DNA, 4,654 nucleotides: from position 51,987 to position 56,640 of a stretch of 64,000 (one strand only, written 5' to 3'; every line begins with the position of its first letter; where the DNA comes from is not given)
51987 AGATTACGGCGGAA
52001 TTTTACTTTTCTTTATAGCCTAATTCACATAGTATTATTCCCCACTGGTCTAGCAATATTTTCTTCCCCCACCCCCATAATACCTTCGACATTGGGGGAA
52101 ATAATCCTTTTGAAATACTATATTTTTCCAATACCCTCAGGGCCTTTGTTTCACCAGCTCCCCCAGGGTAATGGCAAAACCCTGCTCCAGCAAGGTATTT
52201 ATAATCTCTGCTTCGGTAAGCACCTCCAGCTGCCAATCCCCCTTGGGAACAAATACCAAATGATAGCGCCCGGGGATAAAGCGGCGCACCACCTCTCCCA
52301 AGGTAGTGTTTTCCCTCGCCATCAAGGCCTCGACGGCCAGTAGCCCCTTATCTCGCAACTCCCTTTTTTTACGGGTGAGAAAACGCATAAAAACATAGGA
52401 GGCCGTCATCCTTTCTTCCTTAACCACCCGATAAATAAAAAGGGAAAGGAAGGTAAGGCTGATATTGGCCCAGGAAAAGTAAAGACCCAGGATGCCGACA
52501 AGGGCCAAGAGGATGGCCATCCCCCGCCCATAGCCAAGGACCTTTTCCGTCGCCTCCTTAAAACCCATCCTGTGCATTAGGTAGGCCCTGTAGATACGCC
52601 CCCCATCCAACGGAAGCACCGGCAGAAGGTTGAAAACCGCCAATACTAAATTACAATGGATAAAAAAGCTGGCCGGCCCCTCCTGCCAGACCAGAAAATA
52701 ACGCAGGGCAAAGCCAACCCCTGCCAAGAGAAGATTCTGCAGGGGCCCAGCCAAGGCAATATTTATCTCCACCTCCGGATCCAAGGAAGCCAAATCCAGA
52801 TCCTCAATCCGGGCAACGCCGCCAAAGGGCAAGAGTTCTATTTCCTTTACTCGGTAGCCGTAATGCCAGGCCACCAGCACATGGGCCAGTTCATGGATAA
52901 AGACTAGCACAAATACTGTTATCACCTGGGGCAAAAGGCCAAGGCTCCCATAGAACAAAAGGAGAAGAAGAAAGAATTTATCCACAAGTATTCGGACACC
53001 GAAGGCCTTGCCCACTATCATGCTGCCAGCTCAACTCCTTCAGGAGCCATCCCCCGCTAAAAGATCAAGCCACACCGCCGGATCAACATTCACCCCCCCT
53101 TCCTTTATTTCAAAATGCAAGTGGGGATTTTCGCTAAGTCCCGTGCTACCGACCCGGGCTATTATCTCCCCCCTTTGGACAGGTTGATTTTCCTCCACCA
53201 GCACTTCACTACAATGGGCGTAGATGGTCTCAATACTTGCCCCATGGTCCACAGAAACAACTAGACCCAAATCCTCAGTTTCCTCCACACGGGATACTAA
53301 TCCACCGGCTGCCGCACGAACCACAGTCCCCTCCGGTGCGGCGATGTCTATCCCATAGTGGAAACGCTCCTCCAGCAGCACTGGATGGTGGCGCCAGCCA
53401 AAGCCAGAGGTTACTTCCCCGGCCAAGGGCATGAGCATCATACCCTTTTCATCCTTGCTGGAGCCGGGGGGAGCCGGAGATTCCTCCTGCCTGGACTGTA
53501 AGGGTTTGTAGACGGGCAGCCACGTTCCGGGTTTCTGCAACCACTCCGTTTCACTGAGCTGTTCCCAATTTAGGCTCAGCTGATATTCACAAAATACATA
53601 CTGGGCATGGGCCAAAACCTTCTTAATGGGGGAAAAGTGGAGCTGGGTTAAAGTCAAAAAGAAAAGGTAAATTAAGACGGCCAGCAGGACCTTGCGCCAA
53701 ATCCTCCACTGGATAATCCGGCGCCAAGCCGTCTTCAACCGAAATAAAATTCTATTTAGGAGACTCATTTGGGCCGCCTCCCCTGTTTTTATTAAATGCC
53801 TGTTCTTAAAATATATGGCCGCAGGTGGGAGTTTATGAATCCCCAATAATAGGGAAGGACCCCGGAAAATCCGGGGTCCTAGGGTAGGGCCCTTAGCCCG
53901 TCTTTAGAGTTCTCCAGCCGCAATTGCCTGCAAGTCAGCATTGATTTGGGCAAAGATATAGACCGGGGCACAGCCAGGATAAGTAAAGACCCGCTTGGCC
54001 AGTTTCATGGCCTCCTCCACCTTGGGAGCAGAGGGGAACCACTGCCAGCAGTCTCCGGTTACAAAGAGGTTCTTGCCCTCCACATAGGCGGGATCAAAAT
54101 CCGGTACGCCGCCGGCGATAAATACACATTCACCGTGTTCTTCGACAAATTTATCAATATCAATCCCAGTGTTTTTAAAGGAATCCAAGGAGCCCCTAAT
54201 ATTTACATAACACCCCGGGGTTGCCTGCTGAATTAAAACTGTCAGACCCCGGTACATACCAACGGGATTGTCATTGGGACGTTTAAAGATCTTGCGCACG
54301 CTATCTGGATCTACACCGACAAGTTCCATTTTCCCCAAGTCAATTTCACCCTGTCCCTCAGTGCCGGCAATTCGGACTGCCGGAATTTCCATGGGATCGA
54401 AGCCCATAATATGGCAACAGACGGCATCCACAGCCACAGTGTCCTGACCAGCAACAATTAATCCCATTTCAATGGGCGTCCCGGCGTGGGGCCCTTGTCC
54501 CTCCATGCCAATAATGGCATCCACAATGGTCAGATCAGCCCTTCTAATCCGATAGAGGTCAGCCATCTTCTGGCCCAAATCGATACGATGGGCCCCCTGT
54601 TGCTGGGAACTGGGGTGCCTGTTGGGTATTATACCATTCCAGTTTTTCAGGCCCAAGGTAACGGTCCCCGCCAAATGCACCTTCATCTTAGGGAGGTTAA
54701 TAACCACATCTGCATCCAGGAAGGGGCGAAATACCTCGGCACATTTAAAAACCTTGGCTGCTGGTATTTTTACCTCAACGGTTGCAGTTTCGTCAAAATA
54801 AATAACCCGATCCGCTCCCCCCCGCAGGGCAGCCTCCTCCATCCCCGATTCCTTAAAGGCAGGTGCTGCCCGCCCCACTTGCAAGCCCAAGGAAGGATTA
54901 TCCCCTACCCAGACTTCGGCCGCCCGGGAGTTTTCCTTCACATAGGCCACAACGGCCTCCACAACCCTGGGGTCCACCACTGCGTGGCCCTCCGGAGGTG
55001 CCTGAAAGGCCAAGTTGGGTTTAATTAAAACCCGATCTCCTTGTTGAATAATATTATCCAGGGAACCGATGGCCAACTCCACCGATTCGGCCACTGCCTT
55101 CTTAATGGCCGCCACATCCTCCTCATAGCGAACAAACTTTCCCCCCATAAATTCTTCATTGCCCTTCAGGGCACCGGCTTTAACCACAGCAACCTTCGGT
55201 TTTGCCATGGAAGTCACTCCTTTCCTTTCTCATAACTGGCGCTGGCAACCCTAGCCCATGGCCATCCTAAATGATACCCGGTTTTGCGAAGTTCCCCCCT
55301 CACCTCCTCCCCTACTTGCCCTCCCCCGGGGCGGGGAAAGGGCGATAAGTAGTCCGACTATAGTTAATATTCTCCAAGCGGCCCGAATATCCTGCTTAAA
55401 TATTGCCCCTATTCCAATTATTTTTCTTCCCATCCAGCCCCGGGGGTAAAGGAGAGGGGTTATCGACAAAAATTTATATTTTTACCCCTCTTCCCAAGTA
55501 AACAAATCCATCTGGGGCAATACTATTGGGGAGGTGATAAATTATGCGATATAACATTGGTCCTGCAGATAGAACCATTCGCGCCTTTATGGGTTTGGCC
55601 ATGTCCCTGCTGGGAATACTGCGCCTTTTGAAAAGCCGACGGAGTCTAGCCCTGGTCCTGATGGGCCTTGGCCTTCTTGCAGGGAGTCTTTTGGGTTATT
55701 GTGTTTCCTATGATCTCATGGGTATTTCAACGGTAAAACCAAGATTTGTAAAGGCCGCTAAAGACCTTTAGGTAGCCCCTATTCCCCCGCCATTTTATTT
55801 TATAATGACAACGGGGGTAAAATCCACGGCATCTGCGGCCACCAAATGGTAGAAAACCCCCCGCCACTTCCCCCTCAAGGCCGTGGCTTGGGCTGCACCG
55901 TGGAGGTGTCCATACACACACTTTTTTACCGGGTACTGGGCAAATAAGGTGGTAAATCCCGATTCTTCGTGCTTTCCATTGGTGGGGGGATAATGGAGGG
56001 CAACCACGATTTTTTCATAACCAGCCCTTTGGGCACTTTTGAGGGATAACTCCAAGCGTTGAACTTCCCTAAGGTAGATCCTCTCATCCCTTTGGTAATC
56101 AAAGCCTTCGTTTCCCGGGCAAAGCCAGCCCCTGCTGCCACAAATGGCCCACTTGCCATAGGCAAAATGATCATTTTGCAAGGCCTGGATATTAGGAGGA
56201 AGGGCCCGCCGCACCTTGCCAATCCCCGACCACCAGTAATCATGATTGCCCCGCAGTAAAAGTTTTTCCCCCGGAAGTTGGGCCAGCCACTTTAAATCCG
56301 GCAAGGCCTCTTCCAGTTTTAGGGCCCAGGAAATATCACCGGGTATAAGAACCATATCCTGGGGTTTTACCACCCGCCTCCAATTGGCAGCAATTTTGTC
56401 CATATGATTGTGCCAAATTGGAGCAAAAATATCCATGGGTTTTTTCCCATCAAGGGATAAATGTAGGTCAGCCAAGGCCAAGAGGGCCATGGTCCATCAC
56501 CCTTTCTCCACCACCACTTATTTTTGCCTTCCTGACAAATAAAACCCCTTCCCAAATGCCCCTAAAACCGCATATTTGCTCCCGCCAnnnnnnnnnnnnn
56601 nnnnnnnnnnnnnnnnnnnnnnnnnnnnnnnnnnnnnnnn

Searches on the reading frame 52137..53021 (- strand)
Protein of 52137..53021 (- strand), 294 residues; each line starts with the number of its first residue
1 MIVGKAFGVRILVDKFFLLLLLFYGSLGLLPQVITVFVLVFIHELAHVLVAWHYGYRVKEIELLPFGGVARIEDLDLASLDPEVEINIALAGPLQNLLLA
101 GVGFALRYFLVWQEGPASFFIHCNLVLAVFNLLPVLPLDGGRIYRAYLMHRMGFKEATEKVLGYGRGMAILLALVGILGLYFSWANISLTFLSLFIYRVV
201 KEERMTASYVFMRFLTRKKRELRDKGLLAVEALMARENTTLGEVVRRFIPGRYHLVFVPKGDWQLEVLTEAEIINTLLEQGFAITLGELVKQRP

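Call 43: search_protein_families(library=pfam, proteins=[window:52137-53021:-], max_evalue=0.00001)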
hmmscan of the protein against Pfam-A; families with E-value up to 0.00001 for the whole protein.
window:52137-53021:- (294 aa): 1 family
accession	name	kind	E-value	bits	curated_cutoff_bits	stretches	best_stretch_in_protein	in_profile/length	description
PF02163.28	Peptidase_M50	-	2.3e-24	86.4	27.2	2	33-110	3-103/221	Peptidase family M50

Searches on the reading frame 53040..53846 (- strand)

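Call 43: search_protein_families(library=pfam, proteins=[window:53040-53846:-], max_evalue=0.00001)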
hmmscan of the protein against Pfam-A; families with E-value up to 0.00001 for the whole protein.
window:53040-53846:- (268 aa): 1 family
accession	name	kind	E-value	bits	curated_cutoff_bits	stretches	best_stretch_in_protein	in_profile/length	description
PF01551.29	Peptidase_M23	-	5e-31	107.2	28.7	1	161-256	1-96/96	Peptidase family M23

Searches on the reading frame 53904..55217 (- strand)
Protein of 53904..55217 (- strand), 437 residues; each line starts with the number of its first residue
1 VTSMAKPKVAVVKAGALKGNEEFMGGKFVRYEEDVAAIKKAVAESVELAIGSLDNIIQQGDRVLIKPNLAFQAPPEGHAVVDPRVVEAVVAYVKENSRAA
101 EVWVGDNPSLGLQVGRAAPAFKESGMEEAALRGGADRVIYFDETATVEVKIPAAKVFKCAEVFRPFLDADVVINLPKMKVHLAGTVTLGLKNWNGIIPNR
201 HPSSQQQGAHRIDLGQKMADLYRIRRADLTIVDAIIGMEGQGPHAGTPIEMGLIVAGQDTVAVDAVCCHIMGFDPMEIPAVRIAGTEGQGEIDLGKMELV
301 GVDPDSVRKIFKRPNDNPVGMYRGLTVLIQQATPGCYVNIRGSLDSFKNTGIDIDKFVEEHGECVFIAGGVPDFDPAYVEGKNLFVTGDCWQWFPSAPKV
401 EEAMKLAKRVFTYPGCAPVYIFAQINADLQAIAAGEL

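Call 43: search_protein_families(library=pfam, proteins=[window:53904-55217:-], max_evalue=0.00001)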
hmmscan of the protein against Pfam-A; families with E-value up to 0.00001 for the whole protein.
window:53904-55217:- (437 aa): 1 family
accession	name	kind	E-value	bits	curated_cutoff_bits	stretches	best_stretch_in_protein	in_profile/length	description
PF04015.17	DUF362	-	3.5e-56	190.9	24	1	63-269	1-200/200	Domain of unknown function (DUF362)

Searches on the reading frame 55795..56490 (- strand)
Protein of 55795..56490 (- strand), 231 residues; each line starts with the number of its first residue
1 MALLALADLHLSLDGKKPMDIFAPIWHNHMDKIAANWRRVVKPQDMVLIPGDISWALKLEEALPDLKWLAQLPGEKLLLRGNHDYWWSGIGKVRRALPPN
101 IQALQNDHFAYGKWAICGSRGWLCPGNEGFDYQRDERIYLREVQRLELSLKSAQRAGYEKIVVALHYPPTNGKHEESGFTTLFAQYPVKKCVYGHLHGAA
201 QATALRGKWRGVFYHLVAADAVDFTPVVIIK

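Call 44: search_protein_families(library=pfam, proteins=[window:55795-56490:-], max_evalue=0.00001)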
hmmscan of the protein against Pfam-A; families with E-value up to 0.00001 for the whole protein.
window:55795-56490:- (231 aa): 1 family
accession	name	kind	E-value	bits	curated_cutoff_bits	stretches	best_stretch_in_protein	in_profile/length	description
PF00149.33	Metallophos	-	5.8e-12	46.9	21.5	1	2-198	2-190/191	Calcineurin-like phosphoesterase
